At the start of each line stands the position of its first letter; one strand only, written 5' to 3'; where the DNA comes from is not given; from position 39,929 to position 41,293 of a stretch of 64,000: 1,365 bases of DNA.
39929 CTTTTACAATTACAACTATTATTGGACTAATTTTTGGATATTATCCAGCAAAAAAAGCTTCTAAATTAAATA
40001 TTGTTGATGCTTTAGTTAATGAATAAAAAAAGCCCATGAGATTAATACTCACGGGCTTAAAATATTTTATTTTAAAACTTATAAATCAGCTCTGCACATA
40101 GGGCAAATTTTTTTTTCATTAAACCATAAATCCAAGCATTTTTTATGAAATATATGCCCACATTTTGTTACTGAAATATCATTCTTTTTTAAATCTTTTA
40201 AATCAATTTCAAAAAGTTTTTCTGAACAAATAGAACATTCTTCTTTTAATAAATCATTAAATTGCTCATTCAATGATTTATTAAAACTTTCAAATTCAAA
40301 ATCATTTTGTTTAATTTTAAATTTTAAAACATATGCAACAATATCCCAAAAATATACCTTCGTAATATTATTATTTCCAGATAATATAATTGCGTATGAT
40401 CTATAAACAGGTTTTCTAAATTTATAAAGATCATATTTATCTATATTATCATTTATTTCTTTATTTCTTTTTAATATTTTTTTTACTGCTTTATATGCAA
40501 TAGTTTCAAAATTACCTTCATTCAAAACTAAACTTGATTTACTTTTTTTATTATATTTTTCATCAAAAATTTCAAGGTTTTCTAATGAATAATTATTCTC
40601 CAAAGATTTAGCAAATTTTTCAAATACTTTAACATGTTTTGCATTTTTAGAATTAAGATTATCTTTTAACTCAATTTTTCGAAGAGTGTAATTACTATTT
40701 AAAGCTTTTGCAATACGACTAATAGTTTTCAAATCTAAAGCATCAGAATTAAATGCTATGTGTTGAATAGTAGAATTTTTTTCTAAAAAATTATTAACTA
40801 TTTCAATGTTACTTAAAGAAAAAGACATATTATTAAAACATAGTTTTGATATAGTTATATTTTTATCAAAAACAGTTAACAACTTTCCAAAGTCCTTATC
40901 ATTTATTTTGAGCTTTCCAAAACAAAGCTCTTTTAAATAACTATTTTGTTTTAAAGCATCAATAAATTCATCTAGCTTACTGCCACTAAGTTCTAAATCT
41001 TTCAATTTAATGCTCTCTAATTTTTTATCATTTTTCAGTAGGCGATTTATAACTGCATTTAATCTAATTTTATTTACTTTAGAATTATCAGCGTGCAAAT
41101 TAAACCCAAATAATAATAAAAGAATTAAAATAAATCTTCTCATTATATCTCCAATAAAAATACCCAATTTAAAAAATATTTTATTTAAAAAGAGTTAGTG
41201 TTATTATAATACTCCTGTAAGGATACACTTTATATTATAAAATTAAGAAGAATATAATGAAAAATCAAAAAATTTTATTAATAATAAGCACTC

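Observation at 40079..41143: Sec-signal LRR protein ending in a canonical eukaryotic RING-H2 finger: candidate secreted E3 ubiquitin ligase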

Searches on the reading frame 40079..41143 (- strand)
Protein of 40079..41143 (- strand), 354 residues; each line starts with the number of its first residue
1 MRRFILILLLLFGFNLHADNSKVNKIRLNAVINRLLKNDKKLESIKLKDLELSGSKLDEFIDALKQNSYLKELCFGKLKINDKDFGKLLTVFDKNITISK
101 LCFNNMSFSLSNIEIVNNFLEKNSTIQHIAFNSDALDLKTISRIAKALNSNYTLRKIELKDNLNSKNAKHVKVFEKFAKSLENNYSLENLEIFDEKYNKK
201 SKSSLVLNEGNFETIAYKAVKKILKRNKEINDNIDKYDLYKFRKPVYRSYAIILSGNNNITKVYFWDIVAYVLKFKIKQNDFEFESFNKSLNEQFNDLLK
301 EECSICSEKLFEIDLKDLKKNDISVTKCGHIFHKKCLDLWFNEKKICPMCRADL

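Call 3: search_protein_families(library=pfam, proteins=[window:40079-41143:-], max_evalue=1)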
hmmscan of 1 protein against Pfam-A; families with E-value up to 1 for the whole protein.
window:40079-41143:- (354 aa): 27 families (the best 25 are shown)
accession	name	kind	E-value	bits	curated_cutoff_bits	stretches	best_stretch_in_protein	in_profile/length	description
PF12678.13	zf-rbx1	-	1.9e-10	41.2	31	1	302-351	2-55/55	RING-H2 zinc finger domain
PF13639.12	zf-RING_2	-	6.5e-10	39.6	27.3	1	302-351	2-44/44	Ring finger domain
PF14634.12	zf-RING_5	-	6.3e-08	32.9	27.9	1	302-351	1-42/43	zinc-RING finger domain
PF23555.2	zf-RING_Vps41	-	1.9e-06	27.8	30.3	1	303-338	3-36/52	Vps41 C-terminal RING finger domain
PF00097.31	zf-C3HC4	-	2e-06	28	21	1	303-350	1-40/40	Zinc finger, C3HC4 type (RING finger)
PF13923.12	zf-C3HC4_2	-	2.1e-06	27.9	27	1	317-350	7-40/40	Zinc finger, C3HC4 type (RING finger)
PF13445.12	zf-RING_UBOX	-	8.2e-06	26.2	25.2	1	303-348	1-39/39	RING-type zinc-finger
PF12861.13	zf-ANAPC11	-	2.4e-05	24.7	25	1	323-352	27-59/65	Anaphase-promoting complex subunit 11 RING-H2 finger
PF17123.11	zf-RING_11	-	0.00051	20.1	27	1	302-337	1-29/29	RING-like zinc finger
PF23412.1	zf_RING_Vps8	-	0.00088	19.5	27.3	1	303-338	1-33/52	Vps8 RING zinc finger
PF17120.11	zf-RING_16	-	0.0011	19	27.4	1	318-348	14-45/57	RING/Ubox like zinc-binding domain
PF13920.12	zf-C3HC4_3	-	0.0021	18.3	27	1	301-353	3-45/49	Zinc finger, C3HC4 type (RING finger)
PF23413.1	zf_RING_Vps8_fungal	-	0.0038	18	27.4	1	319-338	36-55/58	Vps8 RING zinc finger, fungal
PF20823.2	Cmr2_Zn-bd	-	0.02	15.4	27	1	333-350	24-41/58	CRISPR RNA silencing complex Cmr2 subunit, Zn-binding domain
PF05037.18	DUF669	-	0.022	15.3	21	1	90-177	44-131/138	Protein of unknown function (DUF669)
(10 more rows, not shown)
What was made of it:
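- On RING-H2 finger (Pfam zf-RING_2 PF13639 / zf-rbx1 PF12678): zf-rbx1 41.2 bits against 31; zf-RING_2 39.6 against 27.3; zf-RING_5 32.9 against 27.9; zf-C3HC4 28.0 against 21 (call 3).
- On Prokaryotic RING families tied to bacterial Ubl systems (Prok-RING_1, Prok-RING_4): E 0.13-0.25, 11.7-12.6 bits against cut-offs of 27-29 (call 3).
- Checked: Pfam zf-RING_5 scores 32.9 bits (cut-off 27.9) (call 3).
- Three Pfam RING families score above curated cut-offs (call 3). Pfam Prok-RING_1 and Prok-RING_4 appear in the hit list (call 3). Eukaryotic RING-H2 models pass (call 3).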

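Call 4: search_protein_families(library=ncbifam, proteins=[window:40079-41143:-], max_evalue=1)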
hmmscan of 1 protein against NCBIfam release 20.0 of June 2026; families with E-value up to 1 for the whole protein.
window:40079-41143:- (354 aa): 1 family
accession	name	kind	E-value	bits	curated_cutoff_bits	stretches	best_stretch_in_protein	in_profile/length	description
TIGR00250.1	RNAse_H_YqgF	equivalog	0.023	14.8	43.25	1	125-220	24-116/130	Holliday junction resolvase RuvX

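Call 5: search_solved_structures(query=window:40082-41143:-, max_evalue=1, show_alignments=3)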
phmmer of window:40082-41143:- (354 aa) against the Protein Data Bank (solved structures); distinct sequences matched with E-value up to 1: 112 (the best 60 are shown).
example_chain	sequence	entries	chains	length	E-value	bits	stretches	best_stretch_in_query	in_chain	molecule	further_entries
4z8g_A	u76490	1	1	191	2.4e-07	33.8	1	24-158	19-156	Tropomodulin-1, Leiomodin-1 chimera (TP1 ABS2)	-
4z94_G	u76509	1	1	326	7.9e-07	32.1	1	24-158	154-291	Gelsolin, Tropomodulin-1, Leiomodin-1 chimera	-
2ep4_A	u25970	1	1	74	4.9e-06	29.5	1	309-351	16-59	RING finger protein 24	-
5d0m_C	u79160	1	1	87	5.9e-06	29.2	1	299-354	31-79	RING finger protein 165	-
4v3k_C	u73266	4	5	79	6.7e-06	29.1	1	321-353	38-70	E3 UBIQUITIN-PROTEIN LIGASE RNF38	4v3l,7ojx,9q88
1iym_A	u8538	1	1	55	7.6e-06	28.9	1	303-352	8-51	EL5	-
1x4j_A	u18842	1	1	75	7.9e-06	28.8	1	321-353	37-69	RING finger protein 38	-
5ulh_C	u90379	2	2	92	1.5e-05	27.9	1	299-354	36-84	E3 ubiquitin-protein ligase RNF165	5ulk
9n1f_A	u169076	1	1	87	1.6e-05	27.8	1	299-354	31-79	E3 ubiquitin-protein ligase ARK2C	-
2kiz_A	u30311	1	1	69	1.9e-05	27.6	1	299-354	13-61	E3 ubiquitin-protein ligase Arkadia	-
7p2k_A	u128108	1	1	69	2.4e-05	27.2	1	300-354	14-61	E3 ubiquitin-protein ligase Arkadia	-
6a3z_A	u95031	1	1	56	3.2e-05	26.8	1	326-353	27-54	E3 ubiquitin-protein ligase synoviolin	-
5d0i_A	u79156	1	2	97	3.4e-05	26.7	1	300-354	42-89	RING finger protein 165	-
9q8y_C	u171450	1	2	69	4.2e-05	26.4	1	321-353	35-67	Isoform 2 of E3 ubiquitin-protein ligase RNF38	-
5d0k_C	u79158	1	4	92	4.3e-05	26.4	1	299-354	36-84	RING finger protein 165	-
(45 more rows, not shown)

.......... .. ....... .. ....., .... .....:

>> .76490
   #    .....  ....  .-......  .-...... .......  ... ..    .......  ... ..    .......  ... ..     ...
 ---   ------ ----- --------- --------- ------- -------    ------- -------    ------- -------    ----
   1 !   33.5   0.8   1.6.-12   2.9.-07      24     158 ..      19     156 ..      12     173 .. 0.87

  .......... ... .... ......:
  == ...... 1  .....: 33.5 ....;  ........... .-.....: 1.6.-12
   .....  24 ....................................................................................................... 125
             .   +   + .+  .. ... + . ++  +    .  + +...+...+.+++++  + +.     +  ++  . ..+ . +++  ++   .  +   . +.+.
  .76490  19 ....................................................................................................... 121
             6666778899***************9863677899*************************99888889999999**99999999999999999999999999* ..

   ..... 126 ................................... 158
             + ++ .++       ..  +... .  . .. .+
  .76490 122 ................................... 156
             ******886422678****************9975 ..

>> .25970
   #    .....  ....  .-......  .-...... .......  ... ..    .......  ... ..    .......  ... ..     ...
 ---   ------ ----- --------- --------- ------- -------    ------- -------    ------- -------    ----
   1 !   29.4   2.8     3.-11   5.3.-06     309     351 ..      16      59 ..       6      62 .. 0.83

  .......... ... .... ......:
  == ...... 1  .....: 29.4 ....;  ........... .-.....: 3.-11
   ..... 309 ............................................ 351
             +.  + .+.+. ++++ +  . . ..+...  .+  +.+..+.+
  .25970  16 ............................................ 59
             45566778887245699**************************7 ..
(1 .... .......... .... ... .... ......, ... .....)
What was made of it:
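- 40544..41074 (-): LRR domain, aa ~24-200: an N-terminal cap (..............) and about six 28-residue strand/helix repeats of the RNI/tropomodulin type. phmmer gives Tmod1/Lmod1 at E 2.4e-7 (call 5).
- On RNI-like / tropomodulin-type LRR (PF27087 LRR_TMOD-LMOD; clan of LRR_6): phmmer gives the Tmod1/Lmod1 chimera at E 2.4e-7 (call 5).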

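Call 6: find_homologous_proteins(query=window:40082-41143:-)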
Query window:40082-41143:- (354 aa): 2 proteins with E <= 0.001 among 6289 candidates.
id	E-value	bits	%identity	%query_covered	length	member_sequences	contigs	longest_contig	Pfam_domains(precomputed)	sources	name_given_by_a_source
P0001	2.9e-215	732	98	100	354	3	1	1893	PF00097.32,PF14634.13,PF13923.13,PF12678.14,PF13445.13,PF23555.2,PF13639.13,PF12861.14,PF27087.1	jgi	jgi:hypothetical protein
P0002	3.7e-110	387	57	95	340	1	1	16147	PF17123.12,PF00097.32,PF14634.13,PF13923.13,PF12678.14,PF13445.13,PF23555.2,PF13639.13,PF12861.14,PF27087.1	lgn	-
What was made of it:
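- Tried and rejected: The word-indexed search of 5.8 billion proteins found only P0001 and P0002 (call 6).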

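Call 10: find_encoding_contigs(protein=P0002, flank=10000)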
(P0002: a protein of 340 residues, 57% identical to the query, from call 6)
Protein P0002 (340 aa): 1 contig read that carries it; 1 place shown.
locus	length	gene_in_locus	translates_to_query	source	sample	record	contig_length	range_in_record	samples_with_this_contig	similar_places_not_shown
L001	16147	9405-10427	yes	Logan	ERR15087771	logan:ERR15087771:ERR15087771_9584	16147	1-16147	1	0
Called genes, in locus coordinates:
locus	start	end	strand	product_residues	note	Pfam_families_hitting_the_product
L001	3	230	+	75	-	?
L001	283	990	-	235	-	PF02777:Sod_Fe_C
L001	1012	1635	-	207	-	PF00215:OMPdecase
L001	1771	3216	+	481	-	PF00294:PfkB, PF01467:CTP_transf_like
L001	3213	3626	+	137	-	-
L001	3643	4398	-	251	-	-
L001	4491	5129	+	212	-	PF02527:GidB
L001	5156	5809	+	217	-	-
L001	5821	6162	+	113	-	-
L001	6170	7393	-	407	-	PF12704:MacB_PCD, PF02687:FtsX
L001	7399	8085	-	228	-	PF02463:SMC_N (faint), PF00005:ABC_tran, PF13304:AAA_21 (faint)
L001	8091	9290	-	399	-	PF25917:BSH_RND (weak), PF25973:BSH_CzcB (weak), PF25954:Beta-barrel_RND_2, PF25990:Beta-barrel_YknX (weak)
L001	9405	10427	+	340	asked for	PF27087:LRR_TMOD-LMOD, PF12678:zf-rbx1, PF00097:zf-C3HC4 (weak), PF13445:zf-RING_UBOX (weak), PF13639:zf-RING_2, PF13923:zf-C3HC4_2 (weak), PF14634:zf-RING_5, PF17123:zf-RING_11 (weak), +2 more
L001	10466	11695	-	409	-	PF12704:MacB_PCD, PF02687:FtsX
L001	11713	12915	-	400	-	PF00364:Biotin_lipoyl (faint), PF25917:BSH_RND (weak), PF25984:BSH_YknX (faint), PF25944:Beta-barrel_RND, PF25954:Beta-barrel_RND_2, PF25990:Beta-barrel_YknX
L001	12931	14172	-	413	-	PF02321:OEP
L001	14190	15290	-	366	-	PF01075:Glyco_transf_9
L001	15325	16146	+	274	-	?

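Call 11: find_encoding_contigs(protein=P0001, flank=10000)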
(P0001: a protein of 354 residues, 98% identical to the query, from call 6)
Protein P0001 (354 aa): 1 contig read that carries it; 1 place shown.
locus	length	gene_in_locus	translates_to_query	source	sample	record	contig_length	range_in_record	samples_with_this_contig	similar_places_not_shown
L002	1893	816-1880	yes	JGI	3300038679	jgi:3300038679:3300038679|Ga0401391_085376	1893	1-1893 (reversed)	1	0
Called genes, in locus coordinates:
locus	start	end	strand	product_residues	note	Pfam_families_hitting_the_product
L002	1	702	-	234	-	?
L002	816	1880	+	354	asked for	PF27087:LRR_TMOD-LMOD, PF00097:zf-C3HC4 (weak), PF12678:zf-rbx1, PF13445:zf-RING_UBOX (weak), PF13639:zf-RING_2, PF13923:zf-C3HC4_2 (weak), PF14634:zf-RING_5, PF23555:zf-RING_Vps41 (weak), +1 more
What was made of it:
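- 40544..41074 (-): PF27087 is on record for P0001 and P0002 (calls 10, 11).
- On RNI-like / tropomodulin-type LRR (PF27087 LRR_TMOD-LMOD; clan of LRR_6): PF27087 is recorded, unmarked (E<=1e-5), for P0001 and P0002 (calls 10, 11).
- Checked: PF27087 LRR_TMOD-LMOD is on record for both homologues (calls 10, 11).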

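Call 16: find_related_loci(query=window:40082-41143:-, collection=genome_contigs, flank=10000)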
Query window:40082-41143:- (354 aa) in genome_contigs; peptide patterns used: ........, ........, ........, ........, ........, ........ (x = any residue, [..] = any of these).
174 stretches matched a pattern, but none encodes a relative of the query by tblastn (E <= 1e-3).

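Call 26: predict_structure(alignment_id=A1)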
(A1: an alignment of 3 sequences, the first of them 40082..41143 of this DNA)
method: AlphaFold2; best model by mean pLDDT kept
length: 354 residues; sequences in the alignment: 3
mean_pLDDT: 53.6   pTM: 0.40
mean pLDDT of the five models: 53.6, 52.3, 51.7, 51.6, 47.8
residues with pLDDT >= 90: 0; 70-90: 73; 50-70: 113; < 50: 168
segments of 3 or more residues with pLDDT < 50: 1-4, 8-25, 133-138, 145-256, 275-289, 352-354
pLDDT, mean of each block of 10 residues (from residue 1): 44 31 53 83 80 85 84 80 83 68 66 67 56 48 49 41 39 46 38 35 29 35 37 29 36 48 55 47 40 59 59 51 56 66 57 45
secondary structure, 60 per line:
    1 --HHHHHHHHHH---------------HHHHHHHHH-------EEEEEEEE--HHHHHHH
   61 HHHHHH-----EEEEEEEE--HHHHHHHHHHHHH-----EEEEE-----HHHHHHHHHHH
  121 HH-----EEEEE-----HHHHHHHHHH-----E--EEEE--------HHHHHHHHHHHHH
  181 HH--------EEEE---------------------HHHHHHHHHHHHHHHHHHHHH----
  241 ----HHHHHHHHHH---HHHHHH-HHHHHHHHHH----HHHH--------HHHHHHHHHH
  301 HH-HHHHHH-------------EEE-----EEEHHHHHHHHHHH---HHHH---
elements in order: H3-12 H28-36 E44-51 H54-66 E72-79 H82-94 E100-104 H110-122 E128-132 H138-147 E156-159 H168-182 E191-194 H216-236 H245-254 H258-263 H265-274 H279-282 H291-302 H304-309 E323-325 E331-333 H334-344 H348-351
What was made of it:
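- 40544..41074 (-): The AF2 model shows alternating E/H elements over residues 44-194, with pLDDT ~80-85 over residues 31-90 (call 26).
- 40244..40543 (-): Helical linker or middle region, aa 201-300, with no recognisable family. It is the most variable part and carries a 9-residue indel relative to the orthologue. Helices are predicted at low confidence (call 26).
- The full-length model is poor: pLDDT 53.6, and 29-49 over residues ~140-260 (call 26).
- Tried and rejected: The first full-length AF2 model was poor (pLDDT 53.6, call 26).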

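Call 27: search_protein_representatives(alignment_id=A1)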
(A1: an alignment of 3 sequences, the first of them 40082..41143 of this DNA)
Query: 3 sequences, 354 profile positions. Proteins with E-value up to 0.001 (for the whole library): 4827; up to 1e-10: 329; up to 1e-30: 8. The best 150 are listed.
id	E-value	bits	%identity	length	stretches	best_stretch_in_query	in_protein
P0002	7.4e-185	630.7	-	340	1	1-354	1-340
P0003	8.9e-86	304.8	-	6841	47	14-182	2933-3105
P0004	1.0e-38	150.0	-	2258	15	30-163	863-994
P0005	1.5e-38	149.5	-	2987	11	26-165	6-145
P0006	3.5e-37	145.0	-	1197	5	24-162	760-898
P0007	9.5e-36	140.3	-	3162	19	50-165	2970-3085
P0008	1.6e-33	133.0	-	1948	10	33-162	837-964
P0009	8.3e-32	127.3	-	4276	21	34-162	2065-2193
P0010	2.1e-29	119.4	-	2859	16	30-163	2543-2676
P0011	7.2e-27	111.1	-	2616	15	36-128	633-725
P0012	7.7e-27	111.0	-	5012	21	32-162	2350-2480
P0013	1.2e-26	110.3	-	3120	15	56-170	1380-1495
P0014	1.7e-25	106.5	-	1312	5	63-163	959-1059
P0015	7.3e-25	104.5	-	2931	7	29-161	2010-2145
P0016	8.0e-25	104.3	-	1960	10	61-162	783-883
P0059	1.7e-17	80.2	-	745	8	322-351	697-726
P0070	4.1e-17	79.0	-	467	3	30-163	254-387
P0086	1.2e-15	74.2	-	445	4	302-352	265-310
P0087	1.5e-15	73.9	-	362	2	15-150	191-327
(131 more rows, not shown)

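Call 30: find_related_loci(query=A1, collection=genome_contigs, flank=8000)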
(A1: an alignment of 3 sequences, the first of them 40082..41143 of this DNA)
Query A1 (354 aa) in genome_contigs; peptide patterns used: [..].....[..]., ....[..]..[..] (x = any residue, [..] = any of these).
443 stretches matched a pattern, but none encodes a relative of the query by tblastn (E <= 1e-3).
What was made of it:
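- Tried and rejected: genome_contigs gave nothing, searched with the protein and with the alignment (calls 16, 30).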

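Call 31: find_related_loci(query=A1, collection=metagenome_contigs, flank=8000)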
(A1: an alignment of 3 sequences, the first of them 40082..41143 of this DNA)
Query A1 (354 aa) in metagenome_contigs; peptide patterns used: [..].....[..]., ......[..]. (x = any residue, [..] = any of these).
333 stretches matched a pattern, but none encodes a relative of the query by tblastn (E <= 1e-3).
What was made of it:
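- Tried and rejected: metagenome_contigs gave nothing (call 31).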

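Call 32: find_related_loci(query=A1, collection=viral_contigs, flank=5000)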
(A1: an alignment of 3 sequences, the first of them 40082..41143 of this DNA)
Query A1 (354 aa) in viral_contigs; peptide patterns used: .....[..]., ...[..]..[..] (x = any residue, [..] = any of these).
368 stretches matched a pattern; 2 encode a relative of the query (tblastn E <= 1e-3); 2 distinct loci.
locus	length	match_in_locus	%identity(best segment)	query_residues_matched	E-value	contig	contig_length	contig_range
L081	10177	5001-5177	48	289-351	2e-9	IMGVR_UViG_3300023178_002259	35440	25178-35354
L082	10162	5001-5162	35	289-351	9e-8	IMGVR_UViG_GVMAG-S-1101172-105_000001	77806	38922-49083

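Call 52: list_cluster_members(proteins=[P0003, P0004, P0005, P0006, P0007, P0008, P0009, P0010, P0070, P0087])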
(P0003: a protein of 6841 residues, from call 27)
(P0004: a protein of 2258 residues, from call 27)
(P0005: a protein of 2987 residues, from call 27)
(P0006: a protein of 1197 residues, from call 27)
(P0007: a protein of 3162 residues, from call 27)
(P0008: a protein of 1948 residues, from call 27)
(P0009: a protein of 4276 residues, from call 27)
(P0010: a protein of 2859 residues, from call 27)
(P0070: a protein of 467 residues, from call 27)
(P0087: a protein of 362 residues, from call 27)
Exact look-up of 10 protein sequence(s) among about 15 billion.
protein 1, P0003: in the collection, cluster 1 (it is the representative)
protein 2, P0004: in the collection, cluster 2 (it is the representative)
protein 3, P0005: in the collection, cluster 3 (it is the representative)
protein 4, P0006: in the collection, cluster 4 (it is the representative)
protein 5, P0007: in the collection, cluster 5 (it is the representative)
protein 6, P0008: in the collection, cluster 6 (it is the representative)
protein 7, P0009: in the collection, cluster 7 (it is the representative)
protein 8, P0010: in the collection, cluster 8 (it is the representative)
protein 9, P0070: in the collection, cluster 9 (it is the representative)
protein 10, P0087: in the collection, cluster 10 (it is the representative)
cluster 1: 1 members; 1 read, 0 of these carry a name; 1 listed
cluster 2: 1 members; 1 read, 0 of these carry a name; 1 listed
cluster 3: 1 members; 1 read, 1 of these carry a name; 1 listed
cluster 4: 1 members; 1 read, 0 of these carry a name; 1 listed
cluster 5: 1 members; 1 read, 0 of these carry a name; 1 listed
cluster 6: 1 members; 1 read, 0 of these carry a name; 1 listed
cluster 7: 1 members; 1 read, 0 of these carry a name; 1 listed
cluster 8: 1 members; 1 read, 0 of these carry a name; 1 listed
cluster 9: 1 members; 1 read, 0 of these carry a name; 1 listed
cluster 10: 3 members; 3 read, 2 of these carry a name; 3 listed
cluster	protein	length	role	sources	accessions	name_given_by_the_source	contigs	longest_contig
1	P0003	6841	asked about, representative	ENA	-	-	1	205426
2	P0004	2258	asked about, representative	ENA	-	-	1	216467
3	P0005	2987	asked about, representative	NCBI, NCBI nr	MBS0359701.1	MAG: NACHT domain-containing protein [Proteobacteria bacterium] | NACHT domain-containing protein [Pseudomonadota bacterium]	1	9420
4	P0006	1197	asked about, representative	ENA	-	-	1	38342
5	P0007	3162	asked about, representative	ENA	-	-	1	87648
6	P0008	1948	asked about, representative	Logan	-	-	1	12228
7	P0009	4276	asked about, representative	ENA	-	-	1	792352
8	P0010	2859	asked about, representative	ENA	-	-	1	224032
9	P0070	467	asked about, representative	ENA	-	-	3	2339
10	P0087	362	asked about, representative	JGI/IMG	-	hypothetical protein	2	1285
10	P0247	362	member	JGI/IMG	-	hypothetical protein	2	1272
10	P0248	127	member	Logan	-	-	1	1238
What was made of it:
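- Tried and rejected: Cluster look-up of the top LRR hits gave almost no names (call 52).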
